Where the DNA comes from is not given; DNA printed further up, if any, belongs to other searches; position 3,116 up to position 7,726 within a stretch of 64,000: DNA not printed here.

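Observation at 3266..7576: Giant SF1 helicase/nuclease-family protein in which every catalytic motif I can place looks substituted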

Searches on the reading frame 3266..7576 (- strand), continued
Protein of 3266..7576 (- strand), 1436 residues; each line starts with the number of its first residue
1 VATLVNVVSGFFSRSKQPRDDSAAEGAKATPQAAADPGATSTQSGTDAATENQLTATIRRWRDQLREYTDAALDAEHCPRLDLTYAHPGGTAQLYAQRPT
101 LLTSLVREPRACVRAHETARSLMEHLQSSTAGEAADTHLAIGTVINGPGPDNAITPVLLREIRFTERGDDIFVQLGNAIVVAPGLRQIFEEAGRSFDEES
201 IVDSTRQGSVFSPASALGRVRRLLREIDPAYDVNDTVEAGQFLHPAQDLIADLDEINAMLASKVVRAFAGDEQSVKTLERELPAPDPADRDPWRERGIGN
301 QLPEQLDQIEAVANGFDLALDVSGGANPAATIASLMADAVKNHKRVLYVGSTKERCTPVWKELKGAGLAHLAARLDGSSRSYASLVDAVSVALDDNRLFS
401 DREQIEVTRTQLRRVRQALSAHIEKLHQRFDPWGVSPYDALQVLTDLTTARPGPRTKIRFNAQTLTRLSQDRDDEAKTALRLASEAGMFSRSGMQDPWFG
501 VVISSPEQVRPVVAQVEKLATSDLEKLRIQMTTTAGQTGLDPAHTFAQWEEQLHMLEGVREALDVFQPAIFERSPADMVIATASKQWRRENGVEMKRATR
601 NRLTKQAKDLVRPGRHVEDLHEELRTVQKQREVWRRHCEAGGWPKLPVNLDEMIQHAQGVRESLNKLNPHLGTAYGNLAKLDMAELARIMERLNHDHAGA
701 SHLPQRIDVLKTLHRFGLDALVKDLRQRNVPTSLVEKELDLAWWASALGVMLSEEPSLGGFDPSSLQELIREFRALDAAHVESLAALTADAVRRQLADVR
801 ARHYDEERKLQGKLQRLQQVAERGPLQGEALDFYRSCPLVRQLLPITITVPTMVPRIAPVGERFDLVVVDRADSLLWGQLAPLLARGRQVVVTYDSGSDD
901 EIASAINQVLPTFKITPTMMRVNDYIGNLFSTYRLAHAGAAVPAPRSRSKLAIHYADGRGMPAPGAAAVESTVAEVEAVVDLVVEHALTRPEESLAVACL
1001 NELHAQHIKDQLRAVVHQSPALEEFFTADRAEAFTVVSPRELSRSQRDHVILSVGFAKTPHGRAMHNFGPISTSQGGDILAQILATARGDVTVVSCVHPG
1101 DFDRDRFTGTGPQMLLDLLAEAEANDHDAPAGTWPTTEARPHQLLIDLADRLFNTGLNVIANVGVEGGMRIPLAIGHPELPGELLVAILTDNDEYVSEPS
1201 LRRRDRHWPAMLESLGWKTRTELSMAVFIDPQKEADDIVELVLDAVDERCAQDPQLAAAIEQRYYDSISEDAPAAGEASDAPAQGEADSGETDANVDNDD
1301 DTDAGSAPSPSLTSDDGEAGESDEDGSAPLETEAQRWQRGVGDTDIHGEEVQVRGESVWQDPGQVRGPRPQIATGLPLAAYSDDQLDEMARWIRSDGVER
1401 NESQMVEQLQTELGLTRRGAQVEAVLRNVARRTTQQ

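Call 18: find_encoding_contigs(protein=P0052, flank=8000, max_places=2)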
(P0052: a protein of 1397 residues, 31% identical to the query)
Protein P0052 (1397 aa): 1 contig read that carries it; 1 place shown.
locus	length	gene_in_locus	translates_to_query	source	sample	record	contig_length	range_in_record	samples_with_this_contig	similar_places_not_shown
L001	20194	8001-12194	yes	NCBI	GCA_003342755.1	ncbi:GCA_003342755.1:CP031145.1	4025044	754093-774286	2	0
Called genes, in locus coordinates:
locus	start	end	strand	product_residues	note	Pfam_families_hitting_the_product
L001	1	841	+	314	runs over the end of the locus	PF00313:CSD, PF08206:OB_RNB (faint), PF22707:S1CSD-TOTE-2 (faint), PF00313:CSD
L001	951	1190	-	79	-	-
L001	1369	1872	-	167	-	-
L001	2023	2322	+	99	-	PF02604:PhdYeFM_antitox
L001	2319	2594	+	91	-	PF05016:ParE_toxin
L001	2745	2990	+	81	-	-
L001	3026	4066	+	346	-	PF00521:DNA_topoisoIV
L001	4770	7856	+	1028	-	PF00246:Peptidase_M14, PF20773:InhA-like_MAM (faint)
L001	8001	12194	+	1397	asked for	PF13195:DUF4011, PF13086:AAA_11, PF13245:AAA_19 (faint), PF13604:AAA_30 (faint), PF13086:AAA_11, PF13087:AAA_12, PF18741:MTES_1575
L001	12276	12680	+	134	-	PF13428:TPR_14 (faint), PF13432:TPR_16 (faint), PF14559:TPR_19 (faint)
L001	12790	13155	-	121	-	PF01741:MscL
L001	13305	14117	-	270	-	PF08666:SAF, PF13144:ChapFlgA (weak)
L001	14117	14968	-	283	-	PF01048:PNP_UDP_1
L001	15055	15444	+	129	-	-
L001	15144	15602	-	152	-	-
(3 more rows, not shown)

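Call 19: find_encoding_contigs(protein=P0035, flank=8000, max_places=1)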
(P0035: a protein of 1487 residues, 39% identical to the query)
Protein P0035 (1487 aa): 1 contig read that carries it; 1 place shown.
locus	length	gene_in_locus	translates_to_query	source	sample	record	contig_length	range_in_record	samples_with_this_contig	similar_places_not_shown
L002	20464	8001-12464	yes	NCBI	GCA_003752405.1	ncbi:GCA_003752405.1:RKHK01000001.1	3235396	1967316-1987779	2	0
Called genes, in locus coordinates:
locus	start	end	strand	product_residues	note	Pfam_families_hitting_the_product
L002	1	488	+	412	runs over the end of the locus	PF00155:Aminotran_1_2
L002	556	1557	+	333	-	PF05448:AXE1, PF02129:Peptidase_S15 (weak), PF00326:Peptidase_S9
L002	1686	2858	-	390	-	PF00266:Aminotran_5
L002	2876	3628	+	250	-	PF01791:DeoC, PF01180:DHO_dh (faint)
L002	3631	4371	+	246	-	PF01325:Fe_dep_repress, PF12802:MarR_2 (weak), PF02742:Fe_dep_repr_C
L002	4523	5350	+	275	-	PF00877:NLPC_P60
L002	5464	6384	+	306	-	PF00582:Usp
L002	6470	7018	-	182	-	PF18011:Catalase_C (weak), PF01965:DJ-1_PfpI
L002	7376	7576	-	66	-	PF13396:PLDc_N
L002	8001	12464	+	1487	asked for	PF18741:MTES_1575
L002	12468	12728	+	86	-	-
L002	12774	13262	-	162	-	PF01741:MscL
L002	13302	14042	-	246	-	PF08666:SAF (weak)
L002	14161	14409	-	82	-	PF09723:Zn_ribbon_8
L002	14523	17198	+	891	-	PF01804:Penicil_amidase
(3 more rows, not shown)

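Call 20: find_encoding_contigs(protein=P0040, flank=8000, max_places=1)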
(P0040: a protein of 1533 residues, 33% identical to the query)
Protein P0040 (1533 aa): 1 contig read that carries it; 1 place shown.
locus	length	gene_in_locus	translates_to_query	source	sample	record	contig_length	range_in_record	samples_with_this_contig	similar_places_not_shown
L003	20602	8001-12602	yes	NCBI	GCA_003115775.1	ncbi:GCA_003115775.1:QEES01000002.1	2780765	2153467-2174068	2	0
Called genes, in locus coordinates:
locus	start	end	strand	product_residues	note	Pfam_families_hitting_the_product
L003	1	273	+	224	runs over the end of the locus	PF00072:Response_reg, PF00196:GerE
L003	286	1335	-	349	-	-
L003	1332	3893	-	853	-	PF03030:H_PPase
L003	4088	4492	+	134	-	PF00376:MerR (weak), PF12728:HTH_17, PF03459:TOBE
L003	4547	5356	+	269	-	PF13531:SBP_bac_11, PF01547:SBP_bac_1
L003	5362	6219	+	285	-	PF00528:BPD_transp_1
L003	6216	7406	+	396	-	PF00005:ABC_tran, PF13304:AAA_21 (faint), PF03459:TOBE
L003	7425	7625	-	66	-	PF08940:DUF1918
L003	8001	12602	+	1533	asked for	PF18741:MTES_1575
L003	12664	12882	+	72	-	-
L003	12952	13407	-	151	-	PF01741:MscL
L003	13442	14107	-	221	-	PF08666:SAF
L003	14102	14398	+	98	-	-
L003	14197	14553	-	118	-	-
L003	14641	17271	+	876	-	PF01804:Penicil_amidase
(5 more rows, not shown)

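Call 21: find_encoding_contigs(protein=P0012, flank=8000, max_places=1)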
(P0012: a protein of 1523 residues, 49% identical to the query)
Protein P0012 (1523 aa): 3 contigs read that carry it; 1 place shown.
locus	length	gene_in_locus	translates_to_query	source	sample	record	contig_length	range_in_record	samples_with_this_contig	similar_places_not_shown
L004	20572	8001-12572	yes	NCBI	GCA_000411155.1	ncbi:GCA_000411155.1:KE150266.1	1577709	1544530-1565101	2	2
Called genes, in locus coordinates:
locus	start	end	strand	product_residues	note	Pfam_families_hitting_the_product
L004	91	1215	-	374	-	PF00266:Aminotran_5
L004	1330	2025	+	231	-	PF01325:Fe_dep_repress, PF12802:MarR_2 (weak), PF02742:Fe_dep_repr_C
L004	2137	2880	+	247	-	PF00877:NLPC_P60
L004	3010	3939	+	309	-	PF00582:Usp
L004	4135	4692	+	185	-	PF13302:Acetyltransf_3, PF00583:Acetyltransf_1 (weak)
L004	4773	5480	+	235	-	PF07510:GmrSD_C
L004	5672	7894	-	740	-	PF03971:IDH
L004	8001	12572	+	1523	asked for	PF18741:MTES_1575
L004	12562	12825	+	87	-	-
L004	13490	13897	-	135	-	PF01741:MscL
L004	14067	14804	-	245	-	PF08666:SAF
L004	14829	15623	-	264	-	PF01812:5-FTHF_cyc-lig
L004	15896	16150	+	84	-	-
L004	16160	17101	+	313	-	PF00483:NTP_transferase, PF12804:NTP_transf_3 (weak)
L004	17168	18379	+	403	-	PF03453:MoeA_N, PF00994:MoCF_biosynth, PF03454:MoeA_C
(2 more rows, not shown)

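Call 28: find_related_loci(query=A1, collection=genome_contigs, flank=6000)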
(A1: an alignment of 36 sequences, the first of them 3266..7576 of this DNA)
Query A1 (1436 aa) in genome_contigs; peptide patterns used: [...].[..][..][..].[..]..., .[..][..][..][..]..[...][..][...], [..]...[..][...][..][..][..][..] (x = any residue, [..] = any of these).
599 stretches matched a pattern (row limit reached: there are more); 586 encode a relative of the query (tblastn E <= 1e-3); the best 80 are kept; 80 distinct loci.
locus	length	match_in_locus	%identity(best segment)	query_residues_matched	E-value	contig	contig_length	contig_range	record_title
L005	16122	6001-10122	52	1-1434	0e+0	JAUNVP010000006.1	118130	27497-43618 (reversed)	MAG: Actinomycetaceae bacterium isolate S7A_St_43 NODE_43_length_118130_cov_34.351963, whole genome shotgun sequence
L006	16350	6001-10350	48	7-1433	0e+0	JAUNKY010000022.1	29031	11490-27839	MAG: Actinomycetaceae bacterium isolate S30M_Sa_63 NODE_931_length_29031_cov_47.860643, whole genome shotgun sequence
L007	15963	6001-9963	49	7-1250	0e+0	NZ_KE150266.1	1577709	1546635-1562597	Gleimia europaea ACS-120-V-Col10b acsNW-supercont1.1, whole genome shotgun sequence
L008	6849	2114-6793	50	6-1433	0e+0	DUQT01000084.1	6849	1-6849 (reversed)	MAG TPA_asm: Actinomyces sp. isolate AS08sgBPME_431 105265_AS08, whole genome shotgun sequence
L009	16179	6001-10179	42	6-1433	0e+0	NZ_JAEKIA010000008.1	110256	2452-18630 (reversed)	Schaalia cardiffensis strain CCUG 44997 Scaffold8, whole genome shotgun sequence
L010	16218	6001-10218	42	7-1433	0e+0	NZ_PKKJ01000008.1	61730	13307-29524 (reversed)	Schaalia turicensis strain UMB0250 ERR1203663.17957_1_75.8, whole genome shotgun sequence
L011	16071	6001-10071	41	7-1435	0e+0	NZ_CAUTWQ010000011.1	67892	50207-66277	MAG: uncultured Actinomyces sp. isolate ERR10228837_bin.22_MetaWRAP_v1.3_MAG ERZ21659598.72, whole genome shotgun sequen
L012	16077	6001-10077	41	7-1435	0e+0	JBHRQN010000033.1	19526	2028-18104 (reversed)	MAG: Pauljensenia sp. isolate 473__bin.40 NODE_755_length_19526_cov_13.9270_ID_85595, whole genome shotgun sequence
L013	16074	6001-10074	42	7-1435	0e+0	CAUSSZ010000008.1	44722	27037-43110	MAG TPA_asm: Trueperella pyogenes isolate DRR247347_bin.26_MetaWRAP_v1.3_MAG genome assembly, contig: ERZ14222125.297, w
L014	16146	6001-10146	40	7-1433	0e+0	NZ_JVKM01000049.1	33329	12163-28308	Xylanimonas cellulosilytica strain 352_XCEL, whole genome shotgun sequence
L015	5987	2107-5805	40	6-1266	0e+0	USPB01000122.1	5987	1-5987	uncultured Actinomyces sp. isolate UMGS1934 genome assembly, contig: NODE_3963_length_5987_cov_25.613115, whole genome s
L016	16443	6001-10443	42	6-1434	0e+0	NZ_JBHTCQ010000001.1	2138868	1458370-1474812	Georgenia alba strain CGMCC 1.15800 spades_K_17_127_1, whole genome shotgun sequence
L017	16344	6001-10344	35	77-1429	0e+0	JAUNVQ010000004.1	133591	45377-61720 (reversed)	MAG: Actinomycetaceae bacterium isolate S7A_St_44 NODE_36_length_133591_cov_33.961591, whole genome shotgun sequence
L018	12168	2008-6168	37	7-1433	0e+0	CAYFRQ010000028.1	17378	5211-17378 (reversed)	MAG TPA_asm: uncultured Actinomyces sp. isolate ERP107106_co2_208 genome assembly, contig: NODE_2894_length_17378_cov_12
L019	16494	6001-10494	41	7-1429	0e+0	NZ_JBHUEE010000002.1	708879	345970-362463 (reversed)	Georgenia deserti strain CGMCC 1.15793 spades_K_25_97_2, whole genome shotgun sequence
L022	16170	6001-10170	36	58-1436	0e+0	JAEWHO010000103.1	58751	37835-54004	MAG: Actinomycetes bacterium isolate OH_PBlB_7 k127_1236575, whole genome shotgun sequence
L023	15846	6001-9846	36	81-1436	0e+0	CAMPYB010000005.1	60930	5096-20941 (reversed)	MAG TPA_asm: uncultured Actinomyces sp. isolate SRR16916874_bin.8_metaWRAP_v1.3_MAG genome assembly, contig: ERZ11466558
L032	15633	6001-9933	36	60-1436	0e+0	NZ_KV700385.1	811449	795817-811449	Actinomyces vulturis strain VUL7 Scaffold1, whole genome shotgun sequence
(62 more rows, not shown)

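Call 35: find_encoding_contigs(protein=P0002, flank=6000, max_places=1)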
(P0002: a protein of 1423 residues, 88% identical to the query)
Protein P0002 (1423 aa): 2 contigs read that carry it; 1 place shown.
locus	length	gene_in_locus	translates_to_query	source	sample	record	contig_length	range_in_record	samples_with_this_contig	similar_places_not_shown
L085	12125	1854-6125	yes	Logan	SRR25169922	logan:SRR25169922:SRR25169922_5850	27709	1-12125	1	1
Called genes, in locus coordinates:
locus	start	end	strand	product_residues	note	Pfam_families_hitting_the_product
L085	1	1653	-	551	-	?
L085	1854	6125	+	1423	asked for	PF18741:MTES_1575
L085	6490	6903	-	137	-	PF01741:MscL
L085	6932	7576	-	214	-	PF08666:SAF (weak), PF16976:RcpC (weak)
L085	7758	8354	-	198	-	PF01812:5-FTHF_cyc-lig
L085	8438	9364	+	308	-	PF00483:NTP_transferase, PF12804:NTP_transf_3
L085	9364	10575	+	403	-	PF03453:MoeA_N, PF00994:MoCF_biosynth, PF03454:MoeA_C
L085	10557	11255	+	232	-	PF13302:Acetyltransf_3, PF00583:Acetyltransf_1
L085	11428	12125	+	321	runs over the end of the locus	-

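Call 36: find_encoding_contigs(protein=P0003, flank=6000, max_places=1)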
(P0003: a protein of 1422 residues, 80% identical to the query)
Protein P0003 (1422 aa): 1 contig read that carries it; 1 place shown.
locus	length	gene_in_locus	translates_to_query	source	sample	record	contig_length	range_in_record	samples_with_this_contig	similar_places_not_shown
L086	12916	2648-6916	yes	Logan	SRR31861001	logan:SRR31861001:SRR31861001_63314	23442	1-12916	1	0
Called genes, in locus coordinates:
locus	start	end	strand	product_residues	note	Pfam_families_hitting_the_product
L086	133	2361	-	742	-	PF03971:IDH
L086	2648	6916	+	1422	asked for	PF18741:MTES_1575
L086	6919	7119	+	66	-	-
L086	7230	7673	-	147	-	PF01741:MscL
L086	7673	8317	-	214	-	-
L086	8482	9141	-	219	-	PF01812:5-FTHF_cyc-lig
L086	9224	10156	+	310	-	PF00483:NTP_transferase, PF12804:NTP_transf_3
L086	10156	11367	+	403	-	PF03453:MoeA_N, PF00994:MoCF_biosynth, PF03454:MoeA_C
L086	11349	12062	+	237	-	PF13302:Acetyltransf_3, PF00583:Acetyltransf_1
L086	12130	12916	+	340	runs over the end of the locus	-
